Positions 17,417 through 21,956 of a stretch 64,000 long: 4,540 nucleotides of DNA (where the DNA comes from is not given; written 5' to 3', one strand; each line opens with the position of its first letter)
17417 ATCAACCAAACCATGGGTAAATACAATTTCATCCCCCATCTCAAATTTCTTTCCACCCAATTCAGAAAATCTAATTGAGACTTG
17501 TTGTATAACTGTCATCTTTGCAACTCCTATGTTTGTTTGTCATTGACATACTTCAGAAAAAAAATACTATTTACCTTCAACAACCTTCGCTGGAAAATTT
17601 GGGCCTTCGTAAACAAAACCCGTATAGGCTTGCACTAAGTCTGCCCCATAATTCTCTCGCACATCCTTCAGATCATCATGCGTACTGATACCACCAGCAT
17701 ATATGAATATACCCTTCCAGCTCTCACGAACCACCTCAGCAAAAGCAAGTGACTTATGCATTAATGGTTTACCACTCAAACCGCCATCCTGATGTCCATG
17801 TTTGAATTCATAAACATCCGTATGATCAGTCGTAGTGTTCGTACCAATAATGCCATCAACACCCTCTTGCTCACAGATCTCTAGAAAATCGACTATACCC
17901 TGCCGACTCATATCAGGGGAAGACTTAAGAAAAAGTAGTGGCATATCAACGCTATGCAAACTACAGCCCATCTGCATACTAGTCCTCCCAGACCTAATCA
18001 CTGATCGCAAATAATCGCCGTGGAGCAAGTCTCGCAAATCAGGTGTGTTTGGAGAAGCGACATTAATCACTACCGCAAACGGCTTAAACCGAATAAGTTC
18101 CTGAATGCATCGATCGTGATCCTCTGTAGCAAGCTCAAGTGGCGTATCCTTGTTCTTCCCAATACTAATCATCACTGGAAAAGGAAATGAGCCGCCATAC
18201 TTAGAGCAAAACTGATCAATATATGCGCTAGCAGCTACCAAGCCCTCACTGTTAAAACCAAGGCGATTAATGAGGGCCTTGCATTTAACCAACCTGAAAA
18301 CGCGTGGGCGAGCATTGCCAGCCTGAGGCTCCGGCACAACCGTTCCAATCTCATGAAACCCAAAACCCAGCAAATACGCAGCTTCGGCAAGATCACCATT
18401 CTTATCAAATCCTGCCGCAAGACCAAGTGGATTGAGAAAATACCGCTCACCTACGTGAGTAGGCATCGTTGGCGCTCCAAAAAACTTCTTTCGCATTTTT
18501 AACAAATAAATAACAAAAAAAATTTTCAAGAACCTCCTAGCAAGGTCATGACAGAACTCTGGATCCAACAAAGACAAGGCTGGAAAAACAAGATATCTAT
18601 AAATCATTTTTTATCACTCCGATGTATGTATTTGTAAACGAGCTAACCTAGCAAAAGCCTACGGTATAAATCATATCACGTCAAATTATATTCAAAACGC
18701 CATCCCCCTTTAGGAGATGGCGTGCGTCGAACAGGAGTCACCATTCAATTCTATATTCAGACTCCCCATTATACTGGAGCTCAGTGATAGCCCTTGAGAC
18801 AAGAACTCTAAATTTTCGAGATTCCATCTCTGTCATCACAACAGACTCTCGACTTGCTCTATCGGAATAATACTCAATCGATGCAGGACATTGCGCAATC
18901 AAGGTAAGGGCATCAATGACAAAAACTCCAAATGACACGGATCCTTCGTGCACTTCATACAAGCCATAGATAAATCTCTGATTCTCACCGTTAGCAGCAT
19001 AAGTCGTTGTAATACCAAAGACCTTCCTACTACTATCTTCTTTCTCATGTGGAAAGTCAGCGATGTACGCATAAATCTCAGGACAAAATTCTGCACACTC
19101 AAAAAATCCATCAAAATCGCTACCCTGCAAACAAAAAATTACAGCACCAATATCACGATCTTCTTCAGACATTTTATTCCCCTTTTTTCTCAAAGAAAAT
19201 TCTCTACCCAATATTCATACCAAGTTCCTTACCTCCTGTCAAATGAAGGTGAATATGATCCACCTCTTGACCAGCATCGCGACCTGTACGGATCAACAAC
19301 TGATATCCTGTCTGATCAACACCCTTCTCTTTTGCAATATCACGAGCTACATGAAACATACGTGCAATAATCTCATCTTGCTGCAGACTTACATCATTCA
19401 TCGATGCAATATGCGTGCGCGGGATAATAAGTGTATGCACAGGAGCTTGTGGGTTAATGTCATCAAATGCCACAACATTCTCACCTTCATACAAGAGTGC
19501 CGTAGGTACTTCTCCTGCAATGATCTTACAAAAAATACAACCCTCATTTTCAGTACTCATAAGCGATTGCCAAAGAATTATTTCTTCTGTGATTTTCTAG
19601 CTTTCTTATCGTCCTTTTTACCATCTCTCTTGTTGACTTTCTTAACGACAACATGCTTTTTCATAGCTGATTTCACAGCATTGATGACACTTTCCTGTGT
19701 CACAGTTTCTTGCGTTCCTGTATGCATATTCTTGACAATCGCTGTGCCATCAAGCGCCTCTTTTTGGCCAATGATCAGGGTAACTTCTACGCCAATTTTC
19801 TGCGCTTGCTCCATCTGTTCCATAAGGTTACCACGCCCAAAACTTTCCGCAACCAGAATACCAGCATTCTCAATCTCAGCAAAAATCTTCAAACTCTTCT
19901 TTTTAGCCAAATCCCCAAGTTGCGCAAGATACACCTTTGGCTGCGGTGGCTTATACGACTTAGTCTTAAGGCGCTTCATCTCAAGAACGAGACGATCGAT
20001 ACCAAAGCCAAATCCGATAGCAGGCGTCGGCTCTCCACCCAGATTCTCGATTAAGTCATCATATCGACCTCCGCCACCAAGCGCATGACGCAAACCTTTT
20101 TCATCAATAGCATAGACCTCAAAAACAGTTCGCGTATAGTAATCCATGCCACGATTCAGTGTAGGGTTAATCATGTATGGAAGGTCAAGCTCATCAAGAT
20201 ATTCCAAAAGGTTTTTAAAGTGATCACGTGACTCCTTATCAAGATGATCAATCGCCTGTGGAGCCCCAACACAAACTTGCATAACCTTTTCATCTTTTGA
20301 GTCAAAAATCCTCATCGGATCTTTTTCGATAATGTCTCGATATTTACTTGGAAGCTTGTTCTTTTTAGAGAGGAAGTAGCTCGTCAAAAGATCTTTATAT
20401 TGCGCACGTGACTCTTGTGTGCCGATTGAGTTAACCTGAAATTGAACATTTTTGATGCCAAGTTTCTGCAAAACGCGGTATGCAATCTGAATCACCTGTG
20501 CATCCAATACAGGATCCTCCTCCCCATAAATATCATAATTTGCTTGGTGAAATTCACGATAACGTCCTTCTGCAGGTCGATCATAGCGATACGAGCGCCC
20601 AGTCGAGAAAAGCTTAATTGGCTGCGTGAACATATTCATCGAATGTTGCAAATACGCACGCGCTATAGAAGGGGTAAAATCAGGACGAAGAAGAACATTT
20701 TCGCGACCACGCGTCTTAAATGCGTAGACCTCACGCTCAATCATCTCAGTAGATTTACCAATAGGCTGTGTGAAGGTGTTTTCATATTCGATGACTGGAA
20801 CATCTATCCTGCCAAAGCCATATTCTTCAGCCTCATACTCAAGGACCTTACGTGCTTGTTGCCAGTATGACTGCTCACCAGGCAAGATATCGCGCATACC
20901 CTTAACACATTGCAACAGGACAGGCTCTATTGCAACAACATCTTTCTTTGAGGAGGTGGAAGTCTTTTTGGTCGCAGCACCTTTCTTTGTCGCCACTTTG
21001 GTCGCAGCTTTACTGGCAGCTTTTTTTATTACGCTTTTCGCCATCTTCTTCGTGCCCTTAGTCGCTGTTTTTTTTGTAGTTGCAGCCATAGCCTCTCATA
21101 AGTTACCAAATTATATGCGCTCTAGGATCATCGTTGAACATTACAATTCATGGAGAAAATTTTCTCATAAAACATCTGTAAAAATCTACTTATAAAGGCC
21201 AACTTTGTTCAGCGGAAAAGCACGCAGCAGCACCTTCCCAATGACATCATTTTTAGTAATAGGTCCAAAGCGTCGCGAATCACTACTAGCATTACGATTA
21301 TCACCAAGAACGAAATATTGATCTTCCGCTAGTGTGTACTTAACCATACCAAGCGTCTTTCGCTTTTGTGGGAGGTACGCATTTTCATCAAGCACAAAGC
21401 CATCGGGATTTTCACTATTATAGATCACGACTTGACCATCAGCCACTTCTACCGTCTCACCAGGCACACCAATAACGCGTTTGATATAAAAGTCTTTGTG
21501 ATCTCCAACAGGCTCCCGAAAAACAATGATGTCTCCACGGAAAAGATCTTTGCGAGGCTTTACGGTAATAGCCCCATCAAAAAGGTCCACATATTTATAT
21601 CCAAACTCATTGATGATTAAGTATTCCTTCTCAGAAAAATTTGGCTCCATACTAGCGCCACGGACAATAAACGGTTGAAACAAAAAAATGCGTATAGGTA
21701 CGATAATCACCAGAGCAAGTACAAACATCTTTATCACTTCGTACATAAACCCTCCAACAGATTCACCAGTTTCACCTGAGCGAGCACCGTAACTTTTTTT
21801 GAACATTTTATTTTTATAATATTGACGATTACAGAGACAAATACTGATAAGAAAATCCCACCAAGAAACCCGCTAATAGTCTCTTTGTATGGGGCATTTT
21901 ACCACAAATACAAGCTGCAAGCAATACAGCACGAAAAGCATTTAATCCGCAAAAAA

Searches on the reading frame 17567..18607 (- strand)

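Call 82: search_protein_families(library=pfam, proteins=[window:17567-18607:-], max_evalue=0.0001)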
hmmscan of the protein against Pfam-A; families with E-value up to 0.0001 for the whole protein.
window:17567-18607:- (346 aa): 1 family
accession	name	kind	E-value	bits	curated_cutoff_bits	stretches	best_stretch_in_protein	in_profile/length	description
PF01180.27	DHO_dh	-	4.8e-47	161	27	1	51-344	5-285/291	Dihydroorotate dehydrogenase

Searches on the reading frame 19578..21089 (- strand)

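Call 82: search_protein_families(library=pfam, proteins=[window:19578-21089:-], max_evalue=0.0001)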
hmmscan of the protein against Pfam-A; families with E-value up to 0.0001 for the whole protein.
window:19578-21089:- (503 aa): 4 families
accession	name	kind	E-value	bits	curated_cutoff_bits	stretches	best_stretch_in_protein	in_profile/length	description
PF13393.11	tRNA-synt_His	-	2.8e-40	138.9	25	1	64-367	1-308/308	Histidyl-tRNA synthetase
PF00587.30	tRNA-synt_2b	-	3.1e-12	47.4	29.3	1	122-326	1-121/179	tRNA synthetase class II core domain (G, H, P, S and T)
PF03129.25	HGTP_anticodon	-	5.3e-10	39.8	21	1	386-474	2-93/94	Anticodon binding domain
PF01409.25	tRNA-synt_2d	-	1.2e-07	31.9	19.8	1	77-218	20-163/246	tRNA synthetases class II core domain (F)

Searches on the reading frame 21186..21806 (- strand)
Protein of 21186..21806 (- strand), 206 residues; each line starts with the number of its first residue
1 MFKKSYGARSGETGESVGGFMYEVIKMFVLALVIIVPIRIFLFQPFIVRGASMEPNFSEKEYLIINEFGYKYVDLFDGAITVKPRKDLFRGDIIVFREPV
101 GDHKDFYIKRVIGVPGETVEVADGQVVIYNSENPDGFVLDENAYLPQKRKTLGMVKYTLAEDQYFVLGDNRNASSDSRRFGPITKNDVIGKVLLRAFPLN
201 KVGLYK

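Call 82: search_protein_families(library=pfam, proteins=[window:21186-21806:-], max_evalue=0.0001)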
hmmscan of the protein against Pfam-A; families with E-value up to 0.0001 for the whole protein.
window:21186-21806:- (206 aa): 1 family
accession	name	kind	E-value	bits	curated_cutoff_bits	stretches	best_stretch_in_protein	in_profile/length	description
PF10502.14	Peptidase_S26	-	8.5e-43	146.6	22.9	1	22-195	2-166/168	Signal peptidase, peptidase S26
